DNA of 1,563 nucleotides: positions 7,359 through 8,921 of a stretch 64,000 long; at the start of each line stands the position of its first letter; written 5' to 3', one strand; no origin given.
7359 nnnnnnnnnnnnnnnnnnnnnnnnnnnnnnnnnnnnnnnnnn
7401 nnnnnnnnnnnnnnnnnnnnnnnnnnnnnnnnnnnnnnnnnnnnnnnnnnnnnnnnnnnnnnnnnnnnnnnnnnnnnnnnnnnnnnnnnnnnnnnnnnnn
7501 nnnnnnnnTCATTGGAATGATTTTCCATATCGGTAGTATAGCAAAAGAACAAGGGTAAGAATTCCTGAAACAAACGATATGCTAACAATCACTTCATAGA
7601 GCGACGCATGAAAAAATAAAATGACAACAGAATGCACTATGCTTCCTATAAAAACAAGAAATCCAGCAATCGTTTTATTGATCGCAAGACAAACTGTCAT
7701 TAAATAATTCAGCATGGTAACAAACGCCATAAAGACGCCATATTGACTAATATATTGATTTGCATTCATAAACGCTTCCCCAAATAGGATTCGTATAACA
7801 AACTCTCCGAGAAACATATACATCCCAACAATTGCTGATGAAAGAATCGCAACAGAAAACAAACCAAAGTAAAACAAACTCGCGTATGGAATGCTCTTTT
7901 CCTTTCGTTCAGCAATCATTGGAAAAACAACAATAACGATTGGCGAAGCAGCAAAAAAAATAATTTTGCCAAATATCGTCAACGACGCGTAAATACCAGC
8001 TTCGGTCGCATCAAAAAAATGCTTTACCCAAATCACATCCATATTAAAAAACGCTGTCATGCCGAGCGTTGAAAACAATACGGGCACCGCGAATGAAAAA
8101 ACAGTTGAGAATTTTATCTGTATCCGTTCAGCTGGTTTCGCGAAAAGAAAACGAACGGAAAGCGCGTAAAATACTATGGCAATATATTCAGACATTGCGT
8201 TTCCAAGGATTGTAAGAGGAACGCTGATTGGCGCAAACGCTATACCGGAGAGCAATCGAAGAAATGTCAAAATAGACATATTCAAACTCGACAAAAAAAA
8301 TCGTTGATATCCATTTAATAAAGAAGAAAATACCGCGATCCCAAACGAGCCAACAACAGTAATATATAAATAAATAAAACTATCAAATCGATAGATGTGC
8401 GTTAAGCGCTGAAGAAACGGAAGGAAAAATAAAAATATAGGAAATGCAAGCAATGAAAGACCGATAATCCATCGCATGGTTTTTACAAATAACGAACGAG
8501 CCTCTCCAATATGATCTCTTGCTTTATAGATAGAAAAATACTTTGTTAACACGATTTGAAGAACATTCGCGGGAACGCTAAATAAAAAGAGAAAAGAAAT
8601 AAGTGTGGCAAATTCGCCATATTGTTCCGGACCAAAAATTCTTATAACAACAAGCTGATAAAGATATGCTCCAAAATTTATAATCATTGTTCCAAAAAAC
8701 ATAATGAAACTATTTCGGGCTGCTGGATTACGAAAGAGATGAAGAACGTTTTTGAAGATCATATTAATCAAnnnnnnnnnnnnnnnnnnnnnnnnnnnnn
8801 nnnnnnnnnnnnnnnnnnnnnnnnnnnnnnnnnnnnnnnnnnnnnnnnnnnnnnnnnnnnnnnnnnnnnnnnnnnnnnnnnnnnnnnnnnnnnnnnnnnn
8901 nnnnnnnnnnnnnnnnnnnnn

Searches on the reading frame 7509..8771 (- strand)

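Call 7: search_protein_families(library=pfam, proteins=[window:7509-8771:-], max_evalue=0.01)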
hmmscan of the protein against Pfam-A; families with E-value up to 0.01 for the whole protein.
window:7509-8771:- (420 aa): 1 family
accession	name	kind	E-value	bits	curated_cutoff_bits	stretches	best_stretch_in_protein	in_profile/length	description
PF01943.22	Polysacc_synt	-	2.9e-11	43.7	28.2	1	18-288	2-272/274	Polysaccharide biosynthesis protein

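Call 66: search_protein_families(library=ncbifam, proteins=[window:7509-8771:-], max_evalue=1e-10)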
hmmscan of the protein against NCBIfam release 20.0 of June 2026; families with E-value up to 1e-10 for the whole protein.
window:7509-8771:- (420 aa): 0 families
